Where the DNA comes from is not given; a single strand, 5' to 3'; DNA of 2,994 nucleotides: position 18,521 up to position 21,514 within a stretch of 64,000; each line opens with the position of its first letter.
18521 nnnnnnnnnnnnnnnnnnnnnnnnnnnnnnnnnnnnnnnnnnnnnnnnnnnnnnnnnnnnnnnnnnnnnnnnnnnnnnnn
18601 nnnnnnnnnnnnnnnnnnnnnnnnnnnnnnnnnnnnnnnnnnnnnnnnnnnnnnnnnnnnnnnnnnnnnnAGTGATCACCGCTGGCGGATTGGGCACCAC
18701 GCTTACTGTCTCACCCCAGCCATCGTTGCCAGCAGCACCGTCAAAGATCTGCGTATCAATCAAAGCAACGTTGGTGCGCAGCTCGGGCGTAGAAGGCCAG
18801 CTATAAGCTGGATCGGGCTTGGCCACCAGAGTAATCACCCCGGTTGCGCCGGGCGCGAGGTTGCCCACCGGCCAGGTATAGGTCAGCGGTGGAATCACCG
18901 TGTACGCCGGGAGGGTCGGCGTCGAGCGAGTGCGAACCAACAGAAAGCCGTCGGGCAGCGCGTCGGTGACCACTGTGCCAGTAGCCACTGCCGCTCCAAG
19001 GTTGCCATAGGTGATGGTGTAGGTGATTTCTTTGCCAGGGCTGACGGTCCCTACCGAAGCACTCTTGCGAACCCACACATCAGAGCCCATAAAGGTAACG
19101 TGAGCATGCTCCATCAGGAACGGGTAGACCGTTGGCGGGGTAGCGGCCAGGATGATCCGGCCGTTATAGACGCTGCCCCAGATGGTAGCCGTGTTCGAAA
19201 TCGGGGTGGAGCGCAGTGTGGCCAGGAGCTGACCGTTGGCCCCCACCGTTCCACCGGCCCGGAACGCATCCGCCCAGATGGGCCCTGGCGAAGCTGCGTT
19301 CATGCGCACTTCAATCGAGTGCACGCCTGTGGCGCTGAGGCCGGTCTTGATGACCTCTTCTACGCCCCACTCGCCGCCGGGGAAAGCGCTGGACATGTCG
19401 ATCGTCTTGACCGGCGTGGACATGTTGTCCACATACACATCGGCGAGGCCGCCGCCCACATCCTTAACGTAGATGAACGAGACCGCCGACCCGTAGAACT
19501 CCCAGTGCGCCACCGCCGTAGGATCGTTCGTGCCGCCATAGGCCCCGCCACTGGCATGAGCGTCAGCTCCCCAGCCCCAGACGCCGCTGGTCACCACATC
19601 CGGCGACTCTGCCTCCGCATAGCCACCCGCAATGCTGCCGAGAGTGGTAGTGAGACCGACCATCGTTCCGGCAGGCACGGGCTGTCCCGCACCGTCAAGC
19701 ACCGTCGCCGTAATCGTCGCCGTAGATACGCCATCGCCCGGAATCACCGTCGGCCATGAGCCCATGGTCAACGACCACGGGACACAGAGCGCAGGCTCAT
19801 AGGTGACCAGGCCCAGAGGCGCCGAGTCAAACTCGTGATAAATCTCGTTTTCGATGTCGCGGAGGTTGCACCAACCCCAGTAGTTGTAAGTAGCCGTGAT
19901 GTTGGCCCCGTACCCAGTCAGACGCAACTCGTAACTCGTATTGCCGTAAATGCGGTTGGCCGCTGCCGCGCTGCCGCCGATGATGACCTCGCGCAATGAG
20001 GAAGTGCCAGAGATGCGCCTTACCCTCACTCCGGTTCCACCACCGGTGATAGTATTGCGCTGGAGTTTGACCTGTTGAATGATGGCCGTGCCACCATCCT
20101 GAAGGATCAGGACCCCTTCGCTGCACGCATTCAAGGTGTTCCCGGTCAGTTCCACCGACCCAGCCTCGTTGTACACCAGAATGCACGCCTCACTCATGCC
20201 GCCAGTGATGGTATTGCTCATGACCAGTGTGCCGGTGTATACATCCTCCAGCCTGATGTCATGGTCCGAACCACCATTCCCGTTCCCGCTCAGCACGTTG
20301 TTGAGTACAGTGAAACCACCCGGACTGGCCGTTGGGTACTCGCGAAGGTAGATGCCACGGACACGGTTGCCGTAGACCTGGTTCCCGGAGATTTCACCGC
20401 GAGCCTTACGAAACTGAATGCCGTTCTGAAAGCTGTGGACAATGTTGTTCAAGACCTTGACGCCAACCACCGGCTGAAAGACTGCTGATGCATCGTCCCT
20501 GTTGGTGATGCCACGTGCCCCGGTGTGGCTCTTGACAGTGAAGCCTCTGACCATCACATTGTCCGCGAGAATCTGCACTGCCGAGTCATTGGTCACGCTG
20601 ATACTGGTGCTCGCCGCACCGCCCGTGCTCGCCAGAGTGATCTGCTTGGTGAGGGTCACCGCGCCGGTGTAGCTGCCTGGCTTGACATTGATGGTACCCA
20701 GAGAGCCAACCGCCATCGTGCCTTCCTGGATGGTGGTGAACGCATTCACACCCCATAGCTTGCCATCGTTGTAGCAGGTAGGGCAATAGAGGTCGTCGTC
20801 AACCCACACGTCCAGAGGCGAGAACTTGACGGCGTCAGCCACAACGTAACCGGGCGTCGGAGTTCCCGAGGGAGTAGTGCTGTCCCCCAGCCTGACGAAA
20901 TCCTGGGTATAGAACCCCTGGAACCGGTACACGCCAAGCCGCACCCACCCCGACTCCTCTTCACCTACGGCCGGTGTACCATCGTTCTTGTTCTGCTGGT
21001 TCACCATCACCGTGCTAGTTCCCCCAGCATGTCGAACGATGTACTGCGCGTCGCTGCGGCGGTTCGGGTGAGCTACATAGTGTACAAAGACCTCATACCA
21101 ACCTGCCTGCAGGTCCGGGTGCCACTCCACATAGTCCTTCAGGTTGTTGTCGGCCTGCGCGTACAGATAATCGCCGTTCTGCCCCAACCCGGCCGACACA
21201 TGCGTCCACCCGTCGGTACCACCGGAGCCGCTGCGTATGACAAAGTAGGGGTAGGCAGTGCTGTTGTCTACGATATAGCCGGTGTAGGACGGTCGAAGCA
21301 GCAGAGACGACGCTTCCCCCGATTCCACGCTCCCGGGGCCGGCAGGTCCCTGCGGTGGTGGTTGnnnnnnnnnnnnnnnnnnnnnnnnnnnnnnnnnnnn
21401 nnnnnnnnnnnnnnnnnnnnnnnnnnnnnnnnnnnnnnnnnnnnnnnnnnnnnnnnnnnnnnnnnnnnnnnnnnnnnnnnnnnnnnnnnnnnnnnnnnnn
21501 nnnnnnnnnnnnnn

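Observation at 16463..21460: Second giant (1,666-aa) protein built from the same parts as the 4,300-aa protein; gene pair separated by a hairpin-containing 190-nt spacer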

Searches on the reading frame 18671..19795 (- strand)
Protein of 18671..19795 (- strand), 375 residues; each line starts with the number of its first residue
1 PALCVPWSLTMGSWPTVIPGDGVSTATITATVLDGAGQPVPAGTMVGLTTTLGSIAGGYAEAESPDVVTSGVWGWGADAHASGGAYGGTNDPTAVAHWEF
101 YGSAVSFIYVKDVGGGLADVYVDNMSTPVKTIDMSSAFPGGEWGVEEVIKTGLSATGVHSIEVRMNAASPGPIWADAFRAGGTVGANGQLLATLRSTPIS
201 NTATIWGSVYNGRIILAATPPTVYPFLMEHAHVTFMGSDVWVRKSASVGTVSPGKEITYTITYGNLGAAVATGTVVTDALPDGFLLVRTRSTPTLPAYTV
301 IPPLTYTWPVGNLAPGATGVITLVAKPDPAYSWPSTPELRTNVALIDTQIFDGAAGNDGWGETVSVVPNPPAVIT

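Call 51: predict_structure(alignment_id=A1)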
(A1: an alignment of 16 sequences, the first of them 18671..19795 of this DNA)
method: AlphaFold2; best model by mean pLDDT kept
length: 375 residues; sequences in the alignment: 16
mean_pLDDT: 84.8   pTM: 0.73
mean pLDDT of the five models: 84.8, 81.0, 79.8, 77.2, 76.5
residues with pLDDT >= 90: 209; 70-90: 117; 50-70: 25; < 50: 24
segments of 3 or more residues with pLDDT < 50: 351-370
pLDDT, mean of each block of 10 residues (from residue 1): 75 94 93 93 92 90 93 90 89 95 94 95 95 91 90 91 93 95 93 89 92 71 74 89 84 83 89 87 88 93 84 91 88 67 72 35 38 50
secondary structure, 60 per line:
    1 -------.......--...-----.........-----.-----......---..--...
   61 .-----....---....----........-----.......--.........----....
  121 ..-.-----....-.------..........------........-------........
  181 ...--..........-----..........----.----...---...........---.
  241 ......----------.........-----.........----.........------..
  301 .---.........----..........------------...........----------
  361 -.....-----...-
elements in order: E8-14 E17-19 E25-33 E45-50 E58-61 E67-70 E74-77 E85-89 E95-101 E104-112 E117-122 E130-133 E142-151 E158-165 E173-183 E189-195 E201-210 E226-236 E240-246 E257-265 E271-279 E284-292 E299-301 E305-313 E318-327 E340-350 E362-366 E372-374

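Call 54: fold_search(model_id=the predicted structure, library=pdb)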
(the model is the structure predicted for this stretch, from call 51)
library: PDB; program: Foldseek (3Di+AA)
matches with E <= 10: 1886; with E <= 0.001: 116
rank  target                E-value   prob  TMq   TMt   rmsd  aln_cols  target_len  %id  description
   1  9e8a_A                1.5e-09  1.00  0.29  0.13  18.8       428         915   10  Integrin aIIbb3 bent conformation from human platelet membrane crude preparation (released 2025-10-15)
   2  8xen_A                1.8e-09  1.00  0.28  0.13  22.9       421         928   10  Cryo-EM structure of integrin ITGAV/ITGB3 complex, conformation 4 (released 2024-12-18)
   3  8xez_A                4.2e-09  1.00  0.28  0.13  21.9       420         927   10  Cryo-EM structure of integrin ITGAV/ITGB3 complex, conformation 5 (released 2024-12-18)
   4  3ije_A                1.0e-08  1.00  0.28  0.13  18.4       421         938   10  Crystal structure of the complete integrin alhaVbeta3 ectodomain plus an Alpha/beta transmembrane fragment (released 2009-09-29)
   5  3fcs_A                1.4e-08  1.00  0.28  0.13  18.8       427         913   11  Structure of complete ectodomain of integrin aIIBb3 (released 2009-01-20)
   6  8zdg_A                2.9e-08  1.00  0.29  0.14  14.5       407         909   10  Cryo-EM structure of the integrin avb3 with CWHM-12, conformation 1 (released 2025-10-22)
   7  4g1m_A                2.9e-08  1.00  0.24  0.11  22.7       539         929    8  Re-refinement of alpha V beta 3 structure (released 2012-12-12)
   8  8xei_A                3.2e-08  1.00  0.28  0.13  19.5       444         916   10  Cryo-EM structure of integrin ITGAV/ITGB3 complex, conformation 1 (released 2024-12-18)
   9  6avu_A                3.2e-08  1.00  0.26  0.12  19.4       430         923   11  Human alpha-V beta-3 Integrin (open conformation) in complex with the therapeutic antibody LM609 (released 2017-11-01)
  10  8t2v_A                3.6e-08  1.00  0.29  0.13  18.6       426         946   10  Cryo-EM Structures of Full-length Integrin alphaIIbbeta3 in Native Lipids (released 2023-07-26)
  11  1jv2_A                4.4e-08  1.00  0.30  0.14  15.5       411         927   11  CRYSTAL STRUCTURE OF THE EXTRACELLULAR SEGMENT OF INTEGRIN ALPHAVBETA3 (released 2001-10-17)
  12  4mmx_A                4.4e-08  1.00  0.28  0.13  24.1       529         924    9  Integrin AlphaVBeta3 ectodomain bound to the tenth domain of Fibronectin (released 2014-03-26)
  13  4mmz_A                4.9e-08  1.00  0.25  0.12  19.1       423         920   10  Integrin AlphaVBeta3 ectodomain bound to an antagonistic tenth domain of Fibronectin (released 2014-03-26)
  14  4cak_A                8.6e-08  1.00  0.27  0.12  19.8       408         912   10  Three-dimensional reconstruction of intact human integrin alphaIIbbeta3 in a phospholipid bilayer nanodisc (released 2013-10-30)
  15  6avr_A                1.4e-07  1.00  0.27  0.13  19.3       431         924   10  Human alpha-V beta-3 Integrin (intermediate conformation) in complex with the therapeutic antibody LM609 (released 2017-11-01)
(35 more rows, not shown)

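Call 56: search_solved_structures(query=A1, max_evalue=1)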
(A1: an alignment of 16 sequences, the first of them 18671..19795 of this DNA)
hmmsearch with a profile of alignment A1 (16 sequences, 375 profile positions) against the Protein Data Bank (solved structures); distinct sequences matched with E-value up to 1: 8.
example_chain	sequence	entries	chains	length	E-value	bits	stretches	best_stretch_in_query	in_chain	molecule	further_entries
7cwd_A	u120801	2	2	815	0.08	15.1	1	6-42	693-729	beta-glalactosidase | beta-galactosidase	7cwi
5jx4_A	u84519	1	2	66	0.16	14.2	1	237-274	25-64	Cold shock protein CspB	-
7vps_A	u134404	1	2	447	0.44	12.7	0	295-341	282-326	Importin subunit alpha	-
7vpt_A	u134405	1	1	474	0.57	12.3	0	295-341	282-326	C. glabrata importin alpha ARM domain - Upc2 NLS fusion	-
1i5f_A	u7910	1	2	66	0.79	11.9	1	237-274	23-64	COLD-SHOCK PROTEIN CSPB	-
1c9o_A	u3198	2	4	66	0.79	11.9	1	237-274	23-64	COLD-SHOCK PROTEIN | Cold shock protein cspB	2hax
1hzb_A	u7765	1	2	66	0.88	11.7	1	237-273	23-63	COLD SHOCK PROTEIN CSPB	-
4v3q_A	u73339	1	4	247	0.89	11.7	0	295-324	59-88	YIII_M4_AII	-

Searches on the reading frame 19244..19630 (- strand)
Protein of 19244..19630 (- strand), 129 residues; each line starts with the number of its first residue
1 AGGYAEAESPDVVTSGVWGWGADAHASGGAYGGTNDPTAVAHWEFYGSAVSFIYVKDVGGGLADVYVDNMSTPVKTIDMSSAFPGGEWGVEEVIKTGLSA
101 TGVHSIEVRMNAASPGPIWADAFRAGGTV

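Call 84: search_protein_families(library=pfam, proteins=[window:19244-19630:-], max_evalue=1)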
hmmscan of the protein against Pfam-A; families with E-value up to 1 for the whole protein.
seq(129 aa): 0 families

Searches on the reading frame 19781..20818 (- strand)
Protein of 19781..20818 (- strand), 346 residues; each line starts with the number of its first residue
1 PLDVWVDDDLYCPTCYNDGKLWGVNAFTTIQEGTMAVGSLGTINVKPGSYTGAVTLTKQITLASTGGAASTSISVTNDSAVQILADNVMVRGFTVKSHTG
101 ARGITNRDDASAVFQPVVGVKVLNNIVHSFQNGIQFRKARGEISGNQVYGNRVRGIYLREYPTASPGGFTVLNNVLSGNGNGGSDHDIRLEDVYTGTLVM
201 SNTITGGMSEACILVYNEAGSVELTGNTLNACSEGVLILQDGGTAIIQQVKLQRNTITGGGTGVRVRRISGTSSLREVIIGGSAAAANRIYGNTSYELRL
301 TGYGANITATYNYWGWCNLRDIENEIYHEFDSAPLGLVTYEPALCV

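Call 29: search_protein_families(library=pfam, proteins=[window:19781-20818:-], max_evalue=1)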
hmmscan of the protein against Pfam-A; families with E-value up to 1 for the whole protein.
window:19781-20818:- (346 aa): 3 families
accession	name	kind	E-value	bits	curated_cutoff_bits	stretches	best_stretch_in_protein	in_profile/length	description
PF13229.12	Beta_helix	-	3.2e-09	37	25.9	1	85-252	7-153/158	Right handed beta helix region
PF21817.3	CapR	-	0.21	12.3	24.2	1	10-29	33-52/67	CapR homology domain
PF02149.25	KA1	-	0.33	11.1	23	0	262-273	18-29/45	Kinase associated domain 1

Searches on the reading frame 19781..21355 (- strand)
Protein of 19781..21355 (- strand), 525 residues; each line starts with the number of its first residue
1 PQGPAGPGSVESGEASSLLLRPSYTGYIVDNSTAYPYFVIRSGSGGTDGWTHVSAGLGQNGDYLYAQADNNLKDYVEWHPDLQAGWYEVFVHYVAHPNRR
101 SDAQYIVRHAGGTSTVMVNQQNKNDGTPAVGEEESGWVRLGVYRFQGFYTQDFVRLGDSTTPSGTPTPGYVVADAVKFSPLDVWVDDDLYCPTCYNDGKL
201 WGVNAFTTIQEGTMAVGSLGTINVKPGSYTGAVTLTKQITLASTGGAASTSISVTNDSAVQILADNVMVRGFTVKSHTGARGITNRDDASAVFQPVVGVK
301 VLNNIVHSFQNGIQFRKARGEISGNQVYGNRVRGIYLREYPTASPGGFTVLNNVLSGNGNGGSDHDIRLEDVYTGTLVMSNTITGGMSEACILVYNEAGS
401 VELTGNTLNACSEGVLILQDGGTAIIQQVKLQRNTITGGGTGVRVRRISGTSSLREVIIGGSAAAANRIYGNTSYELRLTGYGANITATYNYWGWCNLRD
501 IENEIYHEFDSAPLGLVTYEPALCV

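Call 61: find_related_loci(query=A2, collection=genome_contigs, flank=10000)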
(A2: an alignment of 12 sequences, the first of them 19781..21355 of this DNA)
Query A2 (525 aa) in genome_contigs; peptide patterns used: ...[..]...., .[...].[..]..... (x = any residue, [..] = any of these).
25 stretches matched a pattern; 10 encode a relative of the query (tblastn E <= 1e-3); 10 distinct loci.
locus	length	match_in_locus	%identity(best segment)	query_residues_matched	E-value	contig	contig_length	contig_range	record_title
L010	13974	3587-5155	60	1-525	0e+0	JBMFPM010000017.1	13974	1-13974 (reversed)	MAG: Anaerolineae bacterium isolate KM4338-63 NODE_2474_length_13974_cov_4.131619, whole genome shotgun sequence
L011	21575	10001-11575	59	1-525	0e+0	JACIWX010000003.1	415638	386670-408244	MAG: Chloroflexota bacterium isolate MAG-37 Chloroflexota_E3_bin22_Scaffold_3, whole genome shotgun sequence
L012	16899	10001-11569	46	2-525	1e-119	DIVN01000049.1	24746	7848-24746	MAG TPA_asm: Anaerolineales bacterium UBA6131 UBA6131_contig_40555, whole genome shotgun sequence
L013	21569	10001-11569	43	1-525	1e-105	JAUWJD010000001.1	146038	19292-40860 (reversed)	MAG: Chloroflexota bacterium isolate CSMAG_2311 CSMAG_2311_k127_5231797_length_146038_cov_31.0788, whole genome shotgun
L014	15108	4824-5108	45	430-523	8e-18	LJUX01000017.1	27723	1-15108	MAG: candidate division Zixibacteria bacterium SM23_73_3 WORSMTZ_2200, whole genome shotgun sequence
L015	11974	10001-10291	43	430-525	3e-17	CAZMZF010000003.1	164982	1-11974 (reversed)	MAG TPA_asm: uncultured Ignavibacteria bacterium isolate binchicken_co376_191 genome assembly, contig: NODE_28_length_16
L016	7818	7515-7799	42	430-523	5e-17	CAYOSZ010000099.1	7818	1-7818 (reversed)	MAG TPA_asm: uncultured Ignavibacteria bacterium isolate SRP214966_co2_364 genome assembly, contig: NODE_17392_length_78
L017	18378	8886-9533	26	207-494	5e-5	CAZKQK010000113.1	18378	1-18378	MAG TPA_asm: uncultured Luteolibacter sp. isolate SRP344714_co2_123 genome assembly, contig: NODE_7804_length_18378_cov_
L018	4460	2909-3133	36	209-281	2e-4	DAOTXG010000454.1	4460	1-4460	MAG TPA_asm: Anaerolineales bacterium isolate H20_231 k125_1482715, whole genome shotgun sequence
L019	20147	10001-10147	41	208-256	2e-4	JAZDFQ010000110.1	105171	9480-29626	MAG: Ignavibacteriota bacterium isolate MEGAHIT-group-0.214 k141_996994, whole genome shotgun sequence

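Call 67: predict_structure(alignment_id=A2)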
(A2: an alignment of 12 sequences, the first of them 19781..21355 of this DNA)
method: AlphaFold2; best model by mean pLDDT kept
length: 525 residues; sequences in the alignment: 12
mean_pLDDT: 76.8   pTM: 0.79
mean pLDDT of the five models: 76.8, 72.1, 68.8, 67.8, 67.2
residues with pLDDT >= 90: 168; 70-90: 202; 50-70: 84; < 50: 71
segments of 3 or more residues with pLDDT < 50: 1-34, 191-204, 489-498, 510-515, 520-525
pLDDT, mean of each block of 10 residues (from residue 1): 26 33 38 59 64 77 79 79 76 89 90 91 90 89 82 81 60 83 72 46 64 83 91 93 92 92 97 92 94 93 96 95 96 91 85 90 82 84 85 78 92 85 63 86 78 60 69 81 54 47 61 50 45
secondary structure, 60 per line:
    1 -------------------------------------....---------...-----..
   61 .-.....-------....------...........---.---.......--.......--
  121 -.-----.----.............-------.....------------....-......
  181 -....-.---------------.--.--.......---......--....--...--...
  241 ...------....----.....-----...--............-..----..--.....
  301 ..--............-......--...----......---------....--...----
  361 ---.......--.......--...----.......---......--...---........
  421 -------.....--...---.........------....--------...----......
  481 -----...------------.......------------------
elements in order: E38-41 E51-53 E63-67 E75-78 E85-95 E103-109 E112-118 E133-145 E153-157 E170-173 E175-180 E182-185 H209-215 E219-224 E227-230 E233-235 E238-243 E250-253 E258-262 E268-270 E273-284 E296-302 E305-316 E318-323 E326-328 E333-338 E348-351 E354-356 E364-370 E373-379 E382-384 E389-395 E399-404 E407-409 E413-420 E428-432 E435-437 E441-449 E456-459 E468-470 E475-480 E486-488 H501-504 E505-507

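Call 94: search_protein_representatives(alignment_id=A2)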
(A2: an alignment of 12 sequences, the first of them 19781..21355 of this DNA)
Query: 12 sequences, 516 profile positions. Proteins with E-value up to 0.001 (for the whole library): 14250; up to 1e-10: 2816; up to 1e-30: 201. The best 150 are listed.
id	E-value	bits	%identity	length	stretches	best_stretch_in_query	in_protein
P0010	2.9e-254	861.0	-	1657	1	9-516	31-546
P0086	4.7e-174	596.3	-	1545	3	3-516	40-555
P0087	3.1e-133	461.6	-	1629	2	7-328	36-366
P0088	5.8e-128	444.2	-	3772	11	24-169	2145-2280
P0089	2.5e-126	438.8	-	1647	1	16-516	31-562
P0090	1.9e-125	436.0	-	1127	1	141-516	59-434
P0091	9.9e-118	410.5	-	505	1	4-425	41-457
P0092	4.6e-109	381.9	-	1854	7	28-169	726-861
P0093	6.8e-89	315.3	-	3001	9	23-167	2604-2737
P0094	1.9e-76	274.3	-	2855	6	26-168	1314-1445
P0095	6.6e-72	259.3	-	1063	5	29-168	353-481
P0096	1.8e-71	257.9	-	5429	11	21-168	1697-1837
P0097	1.7e-69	251.3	-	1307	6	29-172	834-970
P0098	3.3e-68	247.1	-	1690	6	27-169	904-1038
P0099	9.4e-66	239.0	-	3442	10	156-299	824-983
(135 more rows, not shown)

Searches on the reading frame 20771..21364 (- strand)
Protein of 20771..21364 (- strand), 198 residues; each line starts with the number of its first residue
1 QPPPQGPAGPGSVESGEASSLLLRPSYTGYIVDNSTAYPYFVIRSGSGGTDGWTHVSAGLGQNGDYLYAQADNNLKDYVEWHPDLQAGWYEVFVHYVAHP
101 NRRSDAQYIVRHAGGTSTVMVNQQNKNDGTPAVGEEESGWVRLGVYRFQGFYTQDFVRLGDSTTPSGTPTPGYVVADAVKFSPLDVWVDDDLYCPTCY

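Call 29: search_protein_families(library=pfam, proteins=[window:20771-21364:-], max_evalue=1)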
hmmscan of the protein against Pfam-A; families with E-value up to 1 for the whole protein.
window:20771-21364:- (198 aa): 3 families
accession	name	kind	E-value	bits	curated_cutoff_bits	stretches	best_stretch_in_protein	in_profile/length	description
PF25275.1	Golvesin_C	-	2.2e-18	67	31.6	1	51-181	15-130/132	Golvesin C-terminal domain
PF06374.16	NDUF_C2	-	0.0062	17.2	24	1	56-84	60-88/109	NADH-ubiquinone oxidoreductase subunit b14.5b (NDUFC2)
PF23075.1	zf-C2H2_ZNF462_11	-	0.23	11.7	27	1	91-110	19-39/45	Zinc finger protein 462, C2H2 zinc finger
